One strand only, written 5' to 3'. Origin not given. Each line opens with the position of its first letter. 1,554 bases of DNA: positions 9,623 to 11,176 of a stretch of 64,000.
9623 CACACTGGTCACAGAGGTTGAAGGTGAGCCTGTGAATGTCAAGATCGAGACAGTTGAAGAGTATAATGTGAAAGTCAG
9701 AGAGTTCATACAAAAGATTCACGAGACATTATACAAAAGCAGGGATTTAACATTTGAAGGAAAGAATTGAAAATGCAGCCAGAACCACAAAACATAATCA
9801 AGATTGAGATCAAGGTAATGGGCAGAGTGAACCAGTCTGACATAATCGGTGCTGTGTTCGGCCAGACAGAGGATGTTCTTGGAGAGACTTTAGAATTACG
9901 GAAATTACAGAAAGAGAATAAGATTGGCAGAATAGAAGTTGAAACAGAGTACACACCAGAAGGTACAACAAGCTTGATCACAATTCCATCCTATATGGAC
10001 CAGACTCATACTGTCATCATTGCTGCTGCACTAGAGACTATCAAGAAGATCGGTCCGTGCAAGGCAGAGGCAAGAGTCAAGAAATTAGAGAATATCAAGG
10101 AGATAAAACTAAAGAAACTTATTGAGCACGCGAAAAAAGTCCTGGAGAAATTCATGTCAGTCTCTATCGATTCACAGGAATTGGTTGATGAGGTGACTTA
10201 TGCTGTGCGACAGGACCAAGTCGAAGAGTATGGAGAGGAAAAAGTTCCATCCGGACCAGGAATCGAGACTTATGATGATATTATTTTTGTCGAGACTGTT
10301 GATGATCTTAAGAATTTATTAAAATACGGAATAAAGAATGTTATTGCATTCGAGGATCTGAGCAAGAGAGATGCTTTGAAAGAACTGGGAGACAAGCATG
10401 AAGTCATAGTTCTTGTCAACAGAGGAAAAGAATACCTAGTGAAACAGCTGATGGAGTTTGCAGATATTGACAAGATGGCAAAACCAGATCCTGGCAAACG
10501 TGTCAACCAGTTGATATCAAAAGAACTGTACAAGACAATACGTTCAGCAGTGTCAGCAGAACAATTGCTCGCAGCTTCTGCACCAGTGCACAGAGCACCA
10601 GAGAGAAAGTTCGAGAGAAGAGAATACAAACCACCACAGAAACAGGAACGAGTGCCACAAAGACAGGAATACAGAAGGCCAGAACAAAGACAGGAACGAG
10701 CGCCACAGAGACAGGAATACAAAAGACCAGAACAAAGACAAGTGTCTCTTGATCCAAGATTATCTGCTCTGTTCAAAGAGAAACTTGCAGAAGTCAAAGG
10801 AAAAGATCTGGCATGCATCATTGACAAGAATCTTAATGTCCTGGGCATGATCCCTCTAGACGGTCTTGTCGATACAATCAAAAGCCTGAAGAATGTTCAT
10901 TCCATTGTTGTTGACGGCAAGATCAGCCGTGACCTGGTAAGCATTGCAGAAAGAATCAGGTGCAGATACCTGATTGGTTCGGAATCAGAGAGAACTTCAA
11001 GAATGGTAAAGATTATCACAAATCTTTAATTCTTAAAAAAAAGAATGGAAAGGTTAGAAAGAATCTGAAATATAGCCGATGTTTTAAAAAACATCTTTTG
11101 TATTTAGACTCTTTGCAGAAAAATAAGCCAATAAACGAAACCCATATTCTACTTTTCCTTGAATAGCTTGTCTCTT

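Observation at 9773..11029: DnaG homologue with a dismantled primase active site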

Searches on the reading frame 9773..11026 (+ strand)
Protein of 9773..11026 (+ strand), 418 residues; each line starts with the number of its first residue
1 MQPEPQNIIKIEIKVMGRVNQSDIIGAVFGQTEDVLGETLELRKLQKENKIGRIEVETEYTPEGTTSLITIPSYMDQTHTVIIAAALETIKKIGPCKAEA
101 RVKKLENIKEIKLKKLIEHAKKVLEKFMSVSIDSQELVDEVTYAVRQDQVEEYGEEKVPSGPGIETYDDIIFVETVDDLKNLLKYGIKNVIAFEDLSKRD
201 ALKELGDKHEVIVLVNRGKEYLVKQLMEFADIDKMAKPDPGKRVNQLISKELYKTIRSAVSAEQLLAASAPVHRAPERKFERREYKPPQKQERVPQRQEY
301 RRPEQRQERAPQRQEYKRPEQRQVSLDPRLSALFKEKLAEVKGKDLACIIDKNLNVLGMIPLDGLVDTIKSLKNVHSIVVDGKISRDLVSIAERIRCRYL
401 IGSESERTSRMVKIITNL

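Call 3: search_protein_families(library=pfam, proteins=[window:9773-11026:+], max_evalue=1)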
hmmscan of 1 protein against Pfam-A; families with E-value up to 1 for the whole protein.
window:9773-11026:+ (418 aa): 1 family
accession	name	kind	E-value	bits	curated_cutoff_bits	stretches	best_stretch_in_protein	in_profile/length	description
PF11237.13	DUF3038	-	0.15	12.5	25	1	33-93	36-96/168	Protein of unknown function (DUF3038)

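Call 4: search_protein_families(library=ncbifam, proteins=[window:9773-11026:+], max_evalue=1)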
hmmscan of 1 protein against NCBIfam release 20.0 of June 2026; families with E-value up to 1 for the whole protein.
window:9773-11026:+ (418 aa): 1 family
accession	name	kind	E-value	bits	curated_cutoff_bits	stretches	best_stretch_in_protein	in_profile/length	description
NF003108.1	PRK04031.1-1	equivalog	3.9e-92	309.7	300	1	8-408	3-409/419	DNA primase DnaG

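Call 5: search_solved_structures(query=window:9773-11026:+, max_evalue=1, show_alignments=3)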
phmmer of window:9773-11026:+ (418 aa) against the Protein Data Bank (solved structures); distinct sequences matched with E-value up to 1: 1.
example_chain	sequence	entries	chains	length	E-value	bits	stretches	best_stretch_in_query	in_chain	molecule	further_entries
9g44_A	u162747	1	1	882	0.25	13.6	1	103-228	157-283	DEAD-like helicases-like protein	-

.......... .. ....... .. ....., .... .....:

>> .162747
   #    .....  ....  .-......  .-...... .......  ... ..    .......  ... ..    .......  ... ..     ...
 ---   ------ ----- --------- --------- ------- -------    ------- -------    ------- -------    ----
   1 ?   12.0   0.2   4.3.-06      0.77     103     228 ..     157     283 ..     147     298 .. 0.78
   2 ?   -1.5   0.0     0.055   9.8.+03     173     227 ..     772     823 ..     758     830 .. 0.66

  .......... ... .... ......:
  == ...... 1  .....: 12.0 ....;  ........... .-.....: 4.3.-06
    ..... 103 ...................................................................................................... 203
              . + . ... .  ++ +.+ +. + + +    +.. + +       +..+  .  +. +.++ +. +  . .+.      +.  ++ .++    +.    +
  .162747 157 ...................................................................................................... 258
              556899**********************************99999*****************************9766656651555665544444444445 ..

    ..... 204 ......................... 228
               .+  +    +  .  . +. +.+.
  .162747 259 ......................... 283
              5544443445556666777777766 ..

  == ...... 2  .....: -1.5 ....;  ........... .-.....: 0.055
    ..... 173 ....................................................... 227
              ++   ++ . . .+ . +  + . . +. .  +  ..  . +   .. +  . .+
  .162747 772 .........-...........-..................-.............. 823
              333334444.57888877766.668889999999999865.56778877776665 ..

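Call 9: find_homologous_proteins(query=window:9773-11026:+, max_evalue=0.001)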
Query window:9773-11026:+ (418 aa): 1662 proteins with E <= 0.001 among 8000 candidates; the best 120 are listed.
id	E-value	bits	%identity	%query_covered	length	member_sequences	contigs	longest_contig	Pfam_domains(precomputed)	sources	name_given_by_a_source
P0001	8.9e-263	889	100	100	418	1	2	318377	-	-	-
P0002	2.4e-212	723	82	100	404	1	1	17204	-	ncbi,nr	ncbi:hypothetical protein KY335_03920 [Candidatus Woesearchaeota archaeon]|nr:hypothetical protein [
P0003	3.2e-211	719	81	100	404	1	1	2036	-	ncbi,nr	ncbi:hypothetical protein KY326_04860 [Candidatus Woesearchaeota archaeon]|nr:hypothetical protein [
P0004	4.8e-186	636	73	100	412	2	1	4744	-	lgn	-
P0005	5.3e-145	501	58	99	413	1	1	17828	-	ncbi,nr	ncbi:hypothetical protein GF371_01975 [Candidatus Woesearchaeota archaeon]|nr:hypothetical protein [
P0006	2.5e-144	499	61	92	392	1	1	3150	-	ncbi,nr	ncbi:hypothetical protein KY325_00990, partial [Candidatus Woesearchaeota archaeon]|nr:hypothetical 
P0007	1.0e-143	497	58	99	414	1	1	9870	-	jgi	jgi:hypothetical protein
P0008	1.5e-143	497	58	99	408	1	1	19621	-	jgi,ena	-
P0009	1.3e-142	494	57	99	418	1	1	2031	-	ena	-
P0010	1.6e-140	487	58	99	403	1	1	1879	-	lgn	-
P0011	9.7e-134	464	53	100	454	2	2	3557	-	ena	-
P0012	4.1e-132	459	48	100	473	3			-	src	-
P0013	8.1e-129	448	51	100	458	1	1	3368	-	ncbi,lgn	-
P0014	1.6e-128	447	50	100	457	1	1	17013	-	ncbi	-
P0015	1.7e-125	437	49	100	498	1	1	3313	-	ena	-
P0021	9.7e-119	415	61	69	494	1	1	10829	-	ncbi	-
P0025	3.5e-106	374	49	76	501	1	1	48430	-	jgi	-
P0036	1.1e-94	336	45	98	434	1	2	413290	-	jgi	jgi:DNA primase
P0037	5.1e-83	297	40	98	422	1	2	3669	PF13155.13,PF13662.13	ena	-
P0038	1.6e-80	289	40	98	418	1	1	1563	PF13155.13,PF13662.13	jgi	jgi:DNA primase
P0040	5.8e-78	281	39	98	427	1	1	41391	PF13155.13,PF13662.13,PF01751.29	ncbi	ncbi:MAG: DNA primase DnaG [Nanoarchaeota archaeon]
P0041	2.6e-77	279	38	95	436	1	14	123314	PF13155.13,PF13662.13,PF01751.29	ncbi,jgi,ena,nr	ncbi:DNA primase [Candidatus Woesearchaeota archaeon]|nr:DNA primase [Candidatus Woesearchaeota arch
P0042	3.4e-77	278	42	94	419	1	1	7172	PF13155.13,PF13662.13,PF01751.29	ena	-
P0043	5.9e-77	277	37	98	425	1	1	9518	PF13155.13,PF13662.13,PF01751.29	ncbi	-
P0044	6.6e-77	277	38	98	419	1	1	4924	PF13155.13,PF13662.13,PF01751.29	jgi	-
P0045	6.9e-77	277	39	97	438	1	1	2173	PF13155.13,PF13662.13,PF01751.29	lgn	-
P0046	4.1e-76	275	39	99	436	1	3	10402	PF13155.13,PF13662.13,PF01751.29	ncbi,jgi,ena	jgi:DNA primase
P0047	5.1e-76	274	40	94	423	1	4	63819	PF13155.13,PF13662.13,PF01751.29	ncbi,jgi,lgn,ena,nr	ncbi:MAG TPA: DNA primase DnaG [Candidatus Nanoarchaeia archaeon]|nr:DNA primase DnaG [Candidatus Na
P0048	6.1e-76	274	39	97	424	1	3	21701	PF13155.13,PF13662.13,PF01751.29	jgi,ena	-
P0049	7.9e-76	274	40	98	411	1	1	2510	PF13155.13,PF13662.13,PF01751.29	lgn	-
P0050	1.2e-75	273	39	97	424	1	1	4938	PF13155.13,PF13662.13,PF01751.29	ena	-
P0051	3.3e-75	272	38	97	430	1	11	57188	PF13155.13,PF13662.13,PF01751.29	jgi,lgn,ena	-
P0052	3.6e-75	272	38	99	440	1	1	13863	PF13155.13,PF13662.13,PF01751.29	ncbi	ncbi:MAG: DNA primase DnaG [Nanobdellota archaeon]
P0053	4.8e-75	271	38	100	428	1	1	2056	PF13155.13,PF13662.13,PF01751.29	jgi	jgi:DNA primase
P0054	8.0e-75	270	40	98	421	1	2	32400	PF13155.13,PF13662.13,PF01751.29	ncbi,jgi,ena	-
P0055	8.1e-75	270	39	100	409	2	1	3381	PF13155.13,PF13662.13,PF01751.29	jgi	-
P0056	8.3e-75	270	39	95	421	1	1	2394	PF13155.13,PF13662.13,PF01751.29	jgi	jgi:DNA primase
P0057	1.4e-74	270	37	98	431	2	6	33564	PF13155.13,PF13662.13,PF01751.29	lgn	-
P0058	2.2e-74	269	37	98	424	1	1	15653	PF13155.13,PF13662.13,PF01751.29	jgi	-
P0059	2.4e-74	269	39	98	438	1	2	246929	PF13155.13,PF13662.13,PF01751.29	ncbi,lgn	-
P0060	3.2e-74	268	40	95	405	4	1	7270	PF13155.13,PF13662.13,PF01751.29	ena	-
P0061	3.8e-74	268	38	95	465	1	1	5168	PF13155.13,PF13662.13,PF01751.29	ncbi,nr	ncbi:DNA primase [Candidatus Woesearchaeota archaeon]|nr:DNA primase [Candidatus Woesearchaeota arch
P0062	5.2e-74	268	38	98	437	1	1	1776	PF13155.13,PF13662.13,PF01751.29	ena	-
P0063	6.0e-74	268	40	95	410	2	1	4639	PF13155.13,PF13662.13,PF01751.29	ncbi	ncbi:MAG: DNA primase DnaG, partial [Nanoarchaeota archaeon]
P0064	7.0e-74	267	37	97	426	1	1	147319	PF13155.13,PF13662.13,PF01751.29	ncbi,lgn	-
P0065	7.5e-74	267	40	98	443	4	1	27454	PF13155.13,PF13662.13,PF01751.29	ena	-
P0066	8.2e-74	267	38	95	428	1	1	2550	PF13155.13,PF13662.13,PF01751.29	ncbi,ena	-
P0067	8.3e-74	267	40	98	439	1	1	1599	PF13155.13,PF13662.13,PF01751.29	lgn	-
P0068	8.7e-74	267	36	97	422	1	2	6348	PF13155.13,PF13662.13,PF01751.29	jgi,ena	-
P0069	1.5e-73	266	40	96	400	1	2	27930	PF13155.13,PF13662.13,PF01751.29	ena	-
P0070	2.6e-73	265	40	98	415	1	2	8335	PF13155.13,PF13662.13,PF01751.29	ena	-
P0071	2.8e-73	265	39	98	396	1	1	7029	PF13155.13,PF13662.13,PF01751.29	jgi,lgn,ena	-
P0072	3.2e-73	265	39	95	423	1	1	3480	PF13155.13,PF13662.13,PF01751.29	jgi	-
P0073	6.7e-73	264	40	96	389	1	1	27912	PF13155.13,PF13662.13,PF01751.29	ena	-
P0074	7.2e-73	264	37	98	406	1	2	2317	PF13155.13,PF13662.13,PF01751.29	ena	-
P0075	8.4e-73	264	40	97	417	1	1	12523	PF13155.13,PF13662.13,PF01751.29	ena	-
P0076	1.2e-72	263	40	97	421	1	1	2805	PF13155.13,PF13662.13,PF01751.29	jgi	-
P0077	1.4e-72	263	40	94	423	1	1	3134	PF13662.13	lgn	-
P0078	1.6e-72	263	40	97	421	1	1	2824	PF13155.13,PF13662.13,PF01751.29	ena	-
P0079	1.9e-72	263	38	94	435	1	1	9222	PF13155.13,PF13662.13,PF01751.29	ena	-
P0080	2.2e-72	262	37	99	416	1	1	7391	PF13155.13,PF13662.13,PF01751.29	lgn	-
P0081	2.3e-72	262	38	95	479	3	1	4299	PF13155.13,PF13662.13,PF01751.29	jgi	jgi:DNA primase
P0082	2.8e-72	262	39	91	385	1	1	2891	PF13155.13,PF13662.13,PF01751.29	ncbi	ncbi:hypothetical protein COV16_02655, partial [Candidatus Woesearchaeota archaeon CG10_big_fil_rev_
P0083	2.8e-72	262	39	97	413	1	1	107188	PF13155.13,PF13662.13,PF01751.29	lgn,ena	-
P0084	3.1e-72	262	38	95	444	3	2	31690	PF13155.13,PF13662.13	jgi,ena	-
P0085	4.0e-72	262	38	98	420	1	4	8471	PF13155.13,PF13662.13,PF01751.29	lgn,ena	-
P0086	4.2e-72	261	38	97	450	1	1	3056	PF13155.13,PF13662.13,PF01751.29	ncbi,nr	ncbi:DNA primase [Candidatus Woesearchaeota archaeon]|nr:DNA primase [Candidatus Woesearchaeota arch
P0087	4.4e-72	261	39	98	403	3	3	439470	PF13155.13,PF13662.13,PF01751.29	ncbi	ncbi:MAG: DNA primase DnaG [Candidatus Woesearchaeota archaeon]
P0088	4.4e-72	261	38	95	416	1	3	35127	PF13155.13,PF13662.13,PF01751.29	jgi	jgi:DNA primase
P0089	4.9e-72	261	37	95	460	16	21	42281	PF13155.13,PF13662.13,PF01751.29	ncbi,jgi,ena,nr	ncbi:DNA primase [Candidatus Woesearchaeota archaeon]|jgi:DNA primase|nr:DNA primase [Candidatus Woe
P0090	5.0e-72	261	39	97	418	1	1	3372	PF13155.13,PF13662.13,PF01751.29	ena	-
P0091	6.2e-72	261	39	95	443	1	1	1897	PF13155.13,PF13662.13,PF01751.29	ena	-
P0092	6.6e-72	261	38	98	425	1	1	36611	PF13155.13,PF13662.13,PF01751.29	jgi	jgi:DNA primase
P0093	6.8e-72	261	39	95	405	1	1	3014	PF13155.13,PF13662.13,PF01751.29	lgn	-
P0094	6.9e-72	261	39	98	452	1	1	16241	PF13155.13,PF13662.13,PF01751.29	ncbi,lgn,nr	ncbi:DNA primase [Candidatus Woesearchaeota archaeon]|nr:DNA primase [Candidatus Woesearchaeota arch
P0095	7.2e-72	261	39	95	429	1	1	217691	PF13155.13,PF13662.13,PF01751.29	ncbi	-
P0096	9.3e-72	260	39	94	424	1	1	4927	PF13662.13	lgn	-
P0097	1.2e-71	260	39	99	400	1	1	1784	PF13155.13,PF13662.13,PF01751.29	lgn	-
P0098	1.6e-71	260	37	95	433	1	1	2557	PF13155.13,PF13662.13,PF01751.29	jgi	-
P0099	1.6e-71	260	37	97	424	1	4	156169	PF13155.13,PF13662.13,PF01751.29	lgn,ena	-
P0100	1.8e-71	259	36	99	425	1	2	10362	PF13155.13,PF13662.13,PF01751.29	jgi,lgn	-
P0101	1.8e-71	259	38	95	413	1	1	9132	PF13155.13,PF13662.13,PF01751.29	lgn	-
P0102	2.1e-71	259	39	98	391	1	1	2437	PF13155.13,PF13662.13,PF01751.29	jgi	-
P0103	3.0e-71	259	40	95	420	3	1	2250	PF13155.13,PF13662.13,PF01751.29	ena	-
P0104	3.3e-71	259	38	95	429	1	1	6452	PF13155.13,PF13662.13,PF01751.29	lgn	-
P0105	3.5e-71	258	38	97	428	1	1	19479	PF13155.13,PF13662.13,PF01751.29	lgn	-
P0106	4.2e-71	258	38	94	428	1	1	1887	PF13155.13,PF13662.13,PF01751.29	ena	-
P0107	4.3e-71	258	37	95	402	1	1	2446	PF13155.13,PF13662.13,PF01751.29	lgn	-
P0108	6.6e-71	258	39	95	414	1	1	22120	PF13155.13,PF13662.13,PF01751.29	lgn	-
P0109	6.6e-71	258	40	95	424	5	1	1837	PF13155.13,PF13662.13,PF01751.29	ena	-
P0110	7.1e-71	257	37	95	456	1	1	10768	PF13155.13,PF13662.13,PF01751.29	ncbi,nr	ncbi:MAG: DNA primase DnaG [Candidatus Woesearchaeota archaeon]|nr:DNA primase DnaG [Candidatus Woes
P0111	7.5e-71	257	37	98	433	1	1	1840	PF13155.13,PF13662.13,PF01751.29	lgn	-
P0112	8.1e-71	257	39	95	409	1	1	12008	PF13155.13,PF13662.13,PF01751.29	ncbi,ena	-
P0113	1.2e-70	257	38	95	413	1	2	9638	PF13155.13,PF13662.13,PF01751.29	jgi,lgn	-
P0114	1.2e-70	257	37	99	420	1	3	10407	PF13155.13,PF13662.13,PF01751.29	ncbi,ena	-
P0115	2.4e-70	256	38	95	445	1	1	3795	PF13155.13,PF13662.13,PF01751.29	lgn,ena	-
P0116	2.4e-70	256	36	95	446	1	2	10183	PF13155.13,PF13662.13,PF01751.29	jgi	-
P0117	2.5e-70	256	39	98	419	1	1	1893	PF13155.13,PF13662.13,PF01751.29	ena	-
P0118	2.6e-70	256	36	98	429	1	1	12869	PF13662.13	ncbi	-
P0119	3.1e-70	255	36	98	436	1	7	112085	PF13155.13,PF13662.13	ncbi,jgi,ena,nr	ncbi:MAG TPA: DNA primase DnaG [Candidatus Nanoarchaeia archaeon]|nr:DNA primase DnaG [Candidatus Na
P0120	3.3e-70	255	36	98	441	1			PF13155.13,PF13662.13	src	-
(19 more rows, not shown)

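Call 16: find_encoding_contigs(protein=P0001, flank=10000, max_places=3)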
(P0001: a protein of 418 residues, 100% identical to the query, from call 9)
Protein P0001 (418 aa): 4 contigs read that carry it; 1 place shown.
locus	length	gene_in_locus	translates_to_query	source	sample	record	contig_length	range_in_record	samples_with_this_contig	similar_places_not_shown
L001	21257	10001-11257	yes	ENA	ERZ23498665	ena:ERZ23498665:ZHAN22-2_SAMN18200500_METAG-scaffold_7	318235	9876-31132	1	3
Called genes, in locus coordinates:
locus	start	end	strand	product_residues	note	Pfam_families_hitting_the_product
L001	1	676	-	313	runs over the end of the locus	PF01972:SDH_protease (weak), PF25145:NfeD1b_N, PF01343:Peptidase_S49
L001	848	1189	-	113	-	-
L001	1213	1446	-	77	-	-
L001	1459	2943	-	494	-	-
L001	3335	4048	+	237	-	PF24034:DUF7343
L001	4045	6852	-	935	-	PF13517:FG-GAP_3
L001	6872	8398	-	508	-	PF05048:NosD, PF13229:Beta_helix, PF05048:NosD, PF13229:Beta_helix (weak)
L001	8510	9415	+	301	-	-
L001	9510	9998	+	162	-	-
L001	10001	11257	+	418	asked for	-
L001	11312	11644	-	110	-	-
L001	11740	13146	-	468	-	-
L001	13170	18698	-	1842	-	PF17892:Cadherin_5 (faint), PF16820:PKD_3 (faint), PF17963:Big_9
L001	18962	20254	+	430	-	-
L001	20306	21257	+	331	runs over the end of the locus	PF00044:Gp_dh_N, PF02800:Gp_dh_C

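Call 17: find_encoding_contigs(protein=P0036, flank=10000, max_places=2)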
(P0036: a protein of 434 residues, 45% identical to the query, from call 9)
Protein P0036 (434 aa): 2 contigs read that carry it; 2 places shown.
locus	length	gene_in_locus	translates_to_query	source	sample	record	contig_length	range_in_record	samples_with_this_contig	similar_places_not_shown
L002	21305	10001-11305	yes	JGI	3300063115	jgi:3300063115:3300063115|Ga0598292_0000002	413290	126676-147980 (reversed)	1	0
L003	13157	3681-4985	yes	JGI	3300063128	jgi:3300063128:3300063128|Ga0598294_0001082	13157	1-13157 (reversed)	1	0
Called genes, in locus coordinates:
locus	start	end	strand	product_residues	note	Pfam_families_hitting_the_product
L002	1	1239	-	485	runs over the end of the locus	-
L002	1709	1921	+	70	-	-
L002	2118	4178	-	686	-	PF02463:SMC_N (faint), PF13175:AAA_15, PF13476:AAA_23, PF13304:AAA_21 (faint)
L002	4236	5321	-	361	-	PF07478:Dala_Dala_lig_C (faint), PF14397:ATPgrasp_ST (faint), PF02222:ATP-grasp (weak), PF02655:ATP-grasp_3, PF02955:GSH-S_ATP, PF08443:RimK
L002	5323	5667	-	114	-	PF13975:gag-asp_proteas (weak), PF05618:RimB-like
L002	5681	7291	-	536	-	PF00133:tRNA-synt_1 (faint), PF01406:tRNA-synt_1e (faint), PF01921:tRNA-synt_1f, PF09334:tRNA-synt_1g (faint)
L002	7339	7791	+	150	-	PF13847:Methyltransf_31 (weak), PF08241:Methyltransf_11, PF08242:Methyltransf_12 (faint), PF13649:Methyltransf_25, PF01209:Ubie_methyltran (weak)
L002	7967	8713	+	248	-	PF00142:Fer4_NifH (weak), PF01656:CbiA, PF02374:ArsA_ATPase, PF06564:CBP_BcsQ, PF09140:MipZ, PF10609:ParA, PF13614:AAA_31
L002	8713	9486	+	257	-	PF06691:DUF1189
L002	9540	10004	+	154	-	-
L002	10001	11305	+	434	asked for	-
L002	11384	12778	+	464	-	PF13522:GATase_6, PF13537:GATase_7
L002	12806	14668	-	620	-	PF02310:B12-binding, PF04055:Radical_SAM, PF13282:DUF4070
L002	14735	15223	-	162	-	PF04307:YdjM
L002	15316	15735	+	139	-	PF00692:dUTPase, PF22769:DCD (weak)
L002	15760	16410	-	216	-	-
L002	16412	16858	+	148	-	PF01257:2Fe-2S_thioredx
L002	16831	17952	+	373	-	PF01512:Complex1_51K, PF10531:SLBB (faint), PF10589:NADH_4Fe-4S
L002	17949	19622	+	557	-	PF13510:Fer2_4, PF12838:Fer4_7, PF13183:Fer4_8 (weak), PF13187:Fer4_9 (weak), PF14697:Fer4_21 (weak), PF22117:Fer4_Nqo3 (weak), PF02906:Fe_hyd_lg_C, PF02256:Fe_hyd_SSU, +5 more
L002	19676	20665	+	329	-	PF00044:Gp_dh_N, PF02800:Gp_dh_C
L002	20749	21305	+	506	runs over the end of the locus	-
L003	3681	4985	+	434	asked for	-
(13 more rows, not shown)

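Call 18: find_encoding_contigs(protein=P0087, flank=10000, max_places=2)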
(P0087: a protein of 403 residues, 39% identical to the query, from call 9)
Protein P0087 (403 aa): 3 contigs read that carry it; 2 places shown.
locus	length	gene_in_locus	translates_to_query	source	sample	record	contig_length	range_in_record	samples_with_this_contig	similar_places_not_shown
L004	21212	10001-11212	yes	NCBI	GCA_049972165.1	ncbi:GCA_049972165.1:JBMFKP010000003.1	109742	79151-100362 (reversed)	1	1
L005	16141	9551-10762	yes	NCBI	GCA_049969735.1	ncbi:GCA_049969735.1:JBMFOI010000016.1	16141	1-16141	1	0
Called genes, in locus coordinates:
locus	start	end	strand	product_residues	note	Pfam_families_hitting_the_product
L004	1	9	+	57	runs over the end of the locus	-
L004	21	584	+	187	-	-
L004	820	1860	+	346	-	PF08068:DKCLD, PF01509:TruB_N, PF21238:Pus10_C, PF16198:TruB_C_2, PF01472:PUA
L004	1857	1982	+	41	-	-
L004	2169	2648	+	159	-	PF11969:DcpS_C (faint)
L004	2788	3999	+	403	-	-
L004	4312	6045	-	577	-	PF00069:Pkinase, PF07714:PK_Tyr_Ser-Thr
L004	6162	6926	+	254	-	PF00590:TP_methylase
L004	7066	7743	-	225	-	-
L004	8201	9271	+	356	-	PF00091:Tubulin, PF12327:FtsZ_C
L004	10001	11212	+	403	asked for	PF01751:Toprim, PF13155:Toprim_2, PF13662:Toprim_4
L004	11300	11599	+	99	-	PF04010:DUF357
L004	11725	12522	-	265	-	PF13623:SurA_N_2, PF13624:SurA_N_3, PF09312:SurA_N (faint)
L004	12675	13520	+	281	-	PF00483:NTP_transferase, PF12804:NTP_transf_3 (weak)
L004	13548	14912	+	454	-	PF02878:PGM_PMM_I, PF02879:PGM_PMM_II, PF02880:PGM_PMM_III, PF00408:PGM_PMM_IV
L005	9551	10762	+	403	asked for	PF01751:Toprim, PF13155:Toprim_2, PF13662:Toprim_4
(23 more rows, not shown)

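Call 23: search_protein_families(library=ncbifam, proteins=[L002:9540-10004:+], max_evalue=0.1)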
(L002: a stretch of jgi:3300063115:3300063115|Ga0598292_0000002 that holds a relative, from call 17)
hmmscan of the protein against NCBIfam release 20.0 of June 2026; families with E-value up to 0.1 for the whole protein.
L002:9540-10004:+ (154 aa): 1 family
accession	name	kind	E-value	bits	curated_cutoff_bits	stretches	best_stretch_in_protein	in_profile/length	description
NF047728.1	tRNAMtaseTaw22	equivalog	0.017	14.3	550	1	28-134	224-323/336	tRNA (guanine(37)-N1)/4-demethylwyosine(37)-methyltransferase Taw22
